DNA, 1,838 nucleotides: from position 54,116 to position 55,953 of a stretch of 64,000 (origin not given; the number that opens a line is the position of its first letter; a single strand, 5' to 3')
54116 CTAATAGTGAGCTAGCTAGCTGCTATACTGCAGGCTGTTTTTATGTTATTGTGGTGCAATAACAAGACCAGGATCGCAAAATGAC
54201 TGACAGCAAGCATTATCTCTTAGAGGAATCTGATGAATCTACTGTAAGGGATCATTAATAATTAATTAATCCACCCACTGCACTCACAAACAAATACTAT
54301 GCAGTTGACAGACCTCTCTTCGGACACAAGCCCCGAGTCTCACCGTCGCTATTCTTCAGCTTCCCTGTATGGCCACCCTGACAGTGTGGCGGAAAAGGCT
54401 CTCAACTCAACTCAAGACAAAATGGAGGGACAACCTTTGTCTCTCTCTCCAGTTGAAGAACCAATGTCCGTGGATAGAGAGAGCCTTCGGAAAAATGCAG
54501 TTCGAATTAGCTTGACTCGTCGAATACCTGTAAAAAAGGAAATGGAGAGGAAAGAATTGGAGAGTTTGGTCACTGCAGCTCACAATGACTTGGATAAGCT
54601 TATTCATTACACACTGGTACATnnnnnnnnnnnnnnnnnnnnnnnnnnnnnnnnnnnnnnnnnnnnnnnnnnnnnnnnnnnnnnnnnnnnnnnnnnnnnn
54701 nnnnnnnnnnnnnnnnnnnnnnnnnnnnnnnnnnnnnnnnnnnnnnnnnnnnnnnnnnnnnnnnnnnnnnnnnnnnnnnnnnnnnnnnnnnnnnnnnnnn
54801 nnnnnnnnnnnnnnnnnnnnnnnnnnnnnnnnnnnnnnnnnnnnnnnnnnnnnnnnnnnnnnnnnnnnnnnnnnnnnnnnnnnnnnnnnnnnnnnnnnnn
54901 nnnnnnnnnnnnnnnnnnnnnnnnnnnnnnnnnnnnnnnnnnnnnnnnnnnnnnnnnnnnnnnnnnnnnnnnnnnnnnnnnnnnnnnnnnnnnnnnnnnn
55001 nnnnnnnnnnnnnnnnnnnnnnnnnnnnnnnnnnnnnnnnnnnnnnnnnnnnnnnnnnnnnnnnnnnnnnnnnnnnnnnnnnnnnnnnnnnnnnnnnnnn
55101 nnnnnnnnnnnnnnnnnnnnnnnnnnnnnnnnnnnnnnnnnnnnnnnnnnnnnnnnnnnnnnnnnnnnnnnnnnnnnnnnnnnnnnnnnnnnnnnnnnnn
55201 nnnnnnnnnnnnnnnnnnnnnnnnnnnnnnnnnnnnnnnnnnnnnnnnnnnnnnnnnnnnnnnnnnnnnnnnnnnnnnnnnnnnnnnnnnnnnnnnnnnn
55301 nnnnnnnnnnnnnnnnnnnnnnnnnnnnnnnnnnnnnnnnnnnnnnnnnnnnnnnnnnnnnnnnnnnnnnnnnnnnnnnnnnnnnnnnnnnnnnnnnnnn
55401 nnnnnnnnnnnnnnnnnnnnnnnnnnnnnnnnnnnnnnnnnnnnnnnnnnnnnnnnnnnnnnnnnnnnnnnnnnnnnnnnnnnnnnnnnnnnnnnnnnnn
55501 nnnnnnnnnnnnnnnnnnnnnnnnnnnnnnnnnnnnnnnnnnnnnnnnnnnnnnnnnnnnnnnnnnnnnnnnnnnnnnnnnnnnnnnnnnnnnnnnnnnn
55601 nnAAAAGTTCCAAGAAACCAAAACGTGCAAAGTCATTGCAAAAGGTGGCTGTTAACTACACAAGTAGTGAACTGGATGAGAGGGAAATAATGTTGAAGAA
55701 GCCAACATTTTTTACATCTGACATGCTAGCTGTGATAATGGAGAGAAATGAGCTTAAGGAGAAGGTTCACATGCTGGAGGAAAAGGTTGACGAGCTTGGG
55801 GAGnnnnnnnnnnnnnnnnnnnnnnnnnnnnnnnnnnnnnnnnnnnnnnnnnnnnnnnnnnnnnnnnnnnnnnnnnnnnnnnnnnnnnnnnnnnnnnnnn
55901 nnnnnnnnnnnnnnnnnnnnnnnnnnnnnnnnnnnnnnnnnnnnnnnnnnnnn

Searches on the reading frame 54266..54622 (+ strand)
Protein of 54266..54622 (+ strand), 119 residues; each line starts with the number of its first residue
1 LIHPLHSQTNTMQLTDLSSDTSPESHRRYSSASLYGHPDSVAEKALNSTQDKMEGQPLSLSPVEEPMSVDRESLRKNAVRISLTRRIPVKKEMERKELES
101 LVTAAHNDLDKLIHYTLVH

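Call 30: search_protein_families(library=pfam, max_evalue=1, proteins=[window:54266-54622:+])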
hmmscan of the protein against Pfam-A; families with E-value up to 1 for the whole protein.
window:54266-54622:+ (119 aa): 1 family
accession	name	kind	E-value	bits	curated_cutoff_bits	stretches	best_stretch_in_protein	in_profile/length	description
PF02778.19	tRNA_int_endo_N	-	0.099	12.6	21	1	24-64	16-42/67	tRNA intron endonuclease, N-terminal domain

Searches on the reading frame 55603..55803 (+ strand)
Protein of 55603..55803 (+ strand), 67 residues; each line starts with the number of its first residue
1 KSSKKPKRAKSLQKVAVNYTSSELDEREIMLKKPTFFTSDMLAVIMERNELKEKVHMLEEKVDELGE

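Call 30: search_protein_families(library=pfam, max_evalue=1, proteins=[window:55603-55803:+])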
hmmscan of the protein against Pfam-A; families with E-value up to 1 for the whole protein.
seq(67 aa): 2 families
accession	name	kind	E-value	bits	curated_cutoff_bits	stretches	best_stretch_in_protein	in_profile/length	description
PF11461.13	RILP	-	0.032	15.2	24.8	1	44-60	8-24/69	Rab interacting lysosomal protein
PF14353.12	CpXC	-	0.12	12.9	25.4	1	23-64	70-114/121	CpXC protein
